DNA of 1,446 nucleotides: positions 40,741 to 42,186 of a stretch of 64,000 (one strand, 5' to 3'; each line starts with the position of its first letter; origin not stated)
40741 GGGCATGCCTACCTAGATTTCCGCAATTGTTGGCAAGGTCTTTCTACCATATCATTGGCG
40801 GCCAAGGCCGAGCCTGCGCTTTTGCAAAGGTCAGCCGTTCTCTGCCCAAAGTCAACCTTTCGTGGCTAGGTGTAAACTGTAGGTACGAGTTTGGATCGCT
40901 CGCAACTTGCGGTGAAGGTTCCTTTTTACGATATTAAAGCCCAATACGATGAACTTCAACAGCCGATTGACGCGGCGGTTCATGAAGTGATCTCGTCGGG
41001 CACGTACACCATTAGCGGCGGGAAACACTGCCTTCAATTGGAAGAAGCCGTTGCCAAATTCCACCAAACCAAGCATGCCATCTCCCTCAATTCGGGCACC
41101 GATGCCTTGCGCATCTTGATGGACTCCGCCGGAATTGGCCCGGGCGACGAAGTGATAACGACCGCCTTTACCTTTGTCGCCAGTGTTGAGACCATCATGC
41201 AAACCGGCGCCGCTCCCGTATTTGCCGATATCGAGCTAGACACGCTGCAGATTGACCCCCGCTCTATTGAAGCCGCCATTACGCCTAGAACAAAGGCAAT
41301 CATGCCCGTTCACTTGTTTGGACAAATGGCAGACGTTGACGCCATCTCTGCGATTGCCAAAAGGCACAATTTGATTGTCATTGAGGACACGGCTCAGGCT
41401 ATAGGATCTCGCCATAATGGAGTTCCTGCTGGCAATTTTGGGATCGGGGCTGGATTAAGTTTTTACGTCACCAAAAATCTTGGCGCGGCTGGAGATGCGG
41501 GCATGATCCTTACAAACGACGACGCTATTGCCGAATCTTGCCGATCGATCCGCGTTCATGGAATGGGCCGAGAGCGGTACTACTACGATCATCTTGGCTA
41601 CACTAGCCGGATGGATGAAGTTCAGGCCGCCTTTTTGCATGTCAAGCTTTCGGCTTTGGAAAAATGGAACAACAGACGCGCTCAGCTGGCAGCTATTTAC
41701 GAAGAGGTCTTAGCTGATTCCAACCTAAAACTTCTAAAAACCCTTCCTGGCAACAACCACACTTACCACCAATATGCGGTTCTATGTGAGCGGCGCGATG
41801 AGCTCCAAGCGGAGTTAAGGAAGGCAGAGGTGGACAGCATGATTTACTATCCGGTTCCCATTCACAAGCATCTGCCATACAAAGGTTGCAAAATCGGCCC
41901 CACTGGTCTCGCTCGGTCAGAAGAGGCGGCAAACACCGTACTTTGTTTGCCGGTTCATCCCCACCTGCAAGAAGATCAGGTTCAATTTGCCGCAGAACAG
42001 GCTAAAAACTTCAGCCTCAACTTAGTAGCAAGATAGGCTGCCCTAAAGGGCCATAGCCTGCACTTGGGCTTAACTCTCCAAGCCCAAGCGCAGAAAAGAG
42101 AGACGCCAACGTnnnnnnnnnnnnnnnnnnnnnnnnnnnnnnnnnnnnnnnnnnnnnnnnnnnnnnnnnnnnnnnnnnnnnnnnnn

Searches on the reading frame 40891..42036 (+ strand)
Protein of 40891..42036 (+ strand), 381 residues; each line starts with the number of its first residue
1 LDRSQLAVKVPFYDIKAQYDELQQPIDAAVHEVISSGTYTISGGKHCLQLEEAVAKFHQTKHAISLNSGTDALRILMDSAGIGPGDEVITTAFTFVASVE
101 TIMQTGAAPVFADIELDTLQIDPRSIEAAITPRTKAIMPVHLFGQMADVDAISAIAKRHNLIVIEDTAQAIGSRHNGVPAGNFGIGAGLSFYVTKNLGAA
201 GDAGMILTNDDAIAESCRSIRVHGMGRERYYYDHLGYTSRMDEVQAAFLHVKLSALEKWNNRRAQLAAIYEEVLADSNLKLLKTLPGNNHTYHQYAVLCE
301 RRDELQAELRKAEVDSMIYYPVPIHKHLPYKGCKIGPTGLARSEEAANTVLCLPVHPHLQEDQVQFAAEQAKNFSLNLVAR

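Call 50: search_protein_families(library=pfam, proteins=[window:40891-42036:+], max_evalue=0.00001)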
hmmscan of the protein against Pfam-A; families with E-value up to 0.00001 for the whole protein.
window:40891-42036:+ (381 aa): 4 families
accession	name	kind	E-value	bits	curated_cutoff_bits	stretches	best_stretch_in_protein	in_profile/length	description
PF01041.23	DegT_DnrJ_EryC1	-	1.9e-116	389.7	19.8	1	24-365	5-353/360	DegT/DnrJ/EryC1/StrS aminotransferase family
PF00155.27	Aminotran_1_2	-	3.6e-09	36.7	19.7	1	25-218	18-242/361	Aminotransferase class I and II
PF00266.25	Aminotran_5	-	9.3e-09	35.2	21.5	1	44-178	42-187/371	Aminotransferase class-V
PF01053.26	Cys_Met_Meta_PP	-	1.1e-07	31.2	27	1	38-173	45-180/381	Cys/Met metabolism PLP-dependent enzyme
